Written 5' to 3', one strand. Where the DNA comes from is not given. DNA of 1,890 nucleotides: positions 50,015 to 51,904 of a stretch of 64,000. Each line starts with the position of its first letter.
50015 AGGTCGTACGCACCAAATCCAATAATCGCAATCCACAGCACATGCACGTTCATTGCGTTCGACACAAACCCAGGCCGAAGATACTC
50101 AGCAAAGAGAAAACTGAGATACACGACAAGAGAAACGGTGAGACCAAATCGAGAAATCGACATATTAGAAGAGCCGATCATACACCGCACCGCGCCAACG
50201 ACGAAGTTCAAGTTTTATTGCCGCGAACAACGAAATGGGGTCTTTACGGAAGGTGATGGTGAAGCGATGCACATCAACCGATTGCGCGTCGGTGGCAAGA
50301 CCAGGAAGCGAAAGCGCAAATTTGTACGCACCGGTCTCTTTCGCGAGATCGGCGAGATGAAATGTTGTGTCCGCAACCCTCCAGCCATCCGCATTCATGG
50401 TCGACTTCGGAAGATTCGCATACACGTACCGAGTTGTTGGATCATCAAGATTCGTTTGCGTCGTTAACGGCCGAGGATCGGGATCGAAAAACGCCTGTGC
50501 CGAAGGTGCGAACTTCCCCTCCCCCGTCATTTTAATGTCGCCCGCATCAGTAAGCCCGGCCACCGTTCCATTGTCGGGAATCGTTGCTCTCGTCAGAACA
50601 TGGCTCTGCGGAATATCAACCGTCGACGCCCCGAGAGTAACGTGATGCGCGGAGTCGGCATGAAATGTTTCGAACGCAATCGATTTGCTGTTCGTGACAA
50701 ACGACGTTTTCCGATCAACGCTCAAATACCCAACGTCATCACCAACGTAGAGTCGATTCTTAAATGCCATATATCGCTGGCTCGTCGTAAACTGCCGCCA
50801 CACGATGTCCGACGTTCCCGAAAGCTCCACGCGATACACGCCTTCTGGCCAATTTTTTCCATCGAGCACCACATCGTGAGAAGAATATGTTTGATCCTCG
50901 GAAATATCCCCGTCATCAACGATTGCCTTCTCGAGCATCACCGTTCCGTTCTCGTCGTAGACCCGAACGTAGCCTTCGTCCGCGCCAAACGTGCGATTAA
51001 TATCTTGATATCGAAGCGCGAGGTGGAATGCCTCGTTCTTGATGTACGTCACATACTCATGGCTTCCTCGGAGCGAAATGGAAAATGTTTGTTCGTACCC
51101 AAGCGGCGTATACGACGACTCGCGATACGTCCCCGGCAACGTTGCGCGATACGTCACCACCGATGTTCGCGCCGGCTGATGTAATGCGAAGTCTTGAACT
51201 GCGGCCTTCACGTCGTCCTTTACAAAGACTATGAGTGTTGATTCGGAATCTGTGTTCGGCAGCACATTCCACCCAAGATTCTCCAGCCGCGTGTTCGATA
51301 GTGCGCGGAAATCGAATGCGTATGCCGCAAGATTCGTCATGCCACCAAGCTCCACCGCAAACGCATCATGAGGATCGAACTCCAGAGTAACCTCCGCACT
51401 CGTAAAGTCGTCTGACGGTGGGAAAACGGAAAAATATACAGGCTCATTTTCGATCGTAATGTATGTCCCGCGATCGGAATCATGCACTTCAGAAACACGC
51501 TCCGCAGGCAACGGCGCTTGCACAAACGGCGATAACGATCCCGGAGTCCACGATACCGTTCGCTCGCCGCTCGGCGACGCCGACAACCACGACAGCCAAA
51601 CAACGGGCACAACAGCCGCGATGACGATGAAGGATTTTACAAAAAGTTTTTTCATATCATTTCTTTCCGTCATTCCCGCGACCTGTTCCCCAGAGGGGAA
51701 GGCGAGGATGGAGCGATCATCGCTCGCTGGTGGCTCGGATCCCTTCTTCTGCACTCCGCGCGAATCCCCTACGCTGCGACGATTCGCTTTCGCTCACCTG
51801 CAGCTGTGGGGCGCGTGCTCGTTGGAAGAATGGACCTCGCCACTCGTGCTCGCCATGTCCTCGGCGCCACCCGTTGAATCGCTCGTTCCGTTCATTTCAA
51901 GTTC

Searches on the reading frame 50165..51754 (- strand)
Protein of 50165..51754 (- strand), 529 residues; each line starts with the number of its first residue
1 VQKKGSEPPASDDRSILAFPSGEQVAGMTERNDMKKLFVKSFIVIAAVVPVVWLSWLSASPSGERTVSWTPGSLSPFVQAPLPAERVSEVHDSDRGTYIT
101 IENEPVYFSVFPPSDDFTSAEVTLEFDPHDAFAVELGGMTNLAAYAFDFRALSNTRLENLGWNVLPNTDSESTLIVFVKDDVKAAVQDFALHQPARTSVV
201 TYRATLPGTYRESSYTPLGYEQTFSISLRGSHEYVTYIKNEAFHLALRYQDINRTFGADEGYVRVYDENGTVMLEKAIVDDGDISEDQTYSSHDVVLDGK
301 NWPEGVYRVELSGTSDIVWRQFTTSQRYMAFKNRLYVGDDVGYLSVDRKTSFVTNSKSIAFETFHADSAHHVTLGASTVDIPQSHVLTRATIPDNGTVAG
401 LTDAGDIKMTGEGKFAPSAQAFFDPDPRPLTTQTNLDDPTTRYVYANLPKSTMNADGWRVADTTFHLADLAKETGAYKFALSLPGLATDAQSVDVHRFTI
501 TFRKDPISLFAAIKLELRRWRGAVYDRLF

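Call 4: search_protein_families(library=pfam, proteins=[window:50165-51754:-], max_evalue=0.01)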
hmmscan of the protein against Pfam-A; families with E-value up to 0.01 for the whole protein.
window:50165-51754:- (529 aa): 0 families

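Call 5: search_protein_families(library=ncbifam, proteins=[window:50165-51754:-], max_evalue=0.01)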
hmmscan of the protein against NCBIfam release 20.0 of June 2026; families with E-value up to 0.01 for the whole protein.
window:50165-51754:- (529 aa): 0 families

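Call 43: search_solved_structures(query=window:50165-51754:-, max_evalue=5)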
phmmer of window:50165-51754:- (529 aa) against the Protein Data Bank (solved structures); distinct sequences matched with E-value up to 5: 2.
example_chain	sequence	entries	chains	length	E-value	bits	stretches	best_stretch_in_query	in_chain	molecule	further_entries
7c5m_O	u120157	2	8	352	0.52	12.2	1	128-208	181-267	Glyceraldehyde-3-phosphate dehydrogenase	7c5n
7c5o_O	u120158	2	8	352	0.56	12.1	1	128-208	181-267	Glyceraldehyde-3-phosphate dehydrogenase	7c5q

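Call 80: search_solved_structures(query=A5, max_evalue=10)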
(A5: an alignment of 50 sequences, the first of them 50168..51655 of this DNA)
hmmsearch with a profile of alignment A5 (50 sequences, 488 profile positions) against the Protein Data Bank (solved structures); distinct sequences matched with E-value up to 10: 0.

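Call 81: search_protein_families(library=pfam, alignment_id=A5, max_evalue=0.05)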
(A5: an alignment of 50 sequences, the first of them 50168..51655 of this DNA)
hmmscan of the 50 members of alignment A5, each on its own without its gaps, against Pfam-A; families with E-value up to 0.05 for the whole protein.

A. member 1, window:50168-51655:- (496 aa): 0 families

B. families by the number of members that match (of 50 scanned): 10 families
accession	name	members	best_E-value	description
PF13860.13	FlgD_ig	3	0.006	FlgD Ig-like domain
PF11589.14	DUF3244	2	0.001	Domain of unknown function (DUF3244)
PF06905.18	FAIM1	1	0.00037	Fas apoptotic inhibitory molecule (FAIM1)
PF21413.3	SHQ1-like_CS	1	0.0042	SHQ1-like, CS domain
PF08720.15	Hema_stalk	1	0.023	Influenza C hemagglutinin stalk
PF22707.2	S1CSD-TOTE-2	1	0.027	S1/CSD-like domain 2 of the TOTE conflict systems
PF19076.6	CshA_repeat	1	0.034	Surface adhesin CshA repetitive domain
PF09765.14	FANCL_d1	1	0.036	FANCL UBC-like domain 1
PF21080.2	Methyltrans_Mon_1st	1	0.042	Virus-capping methyltransferase, connector domain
PF24170.1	Fn3-II_PB4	1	0.049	Straight fiber protein PB4 second Fn3-like domain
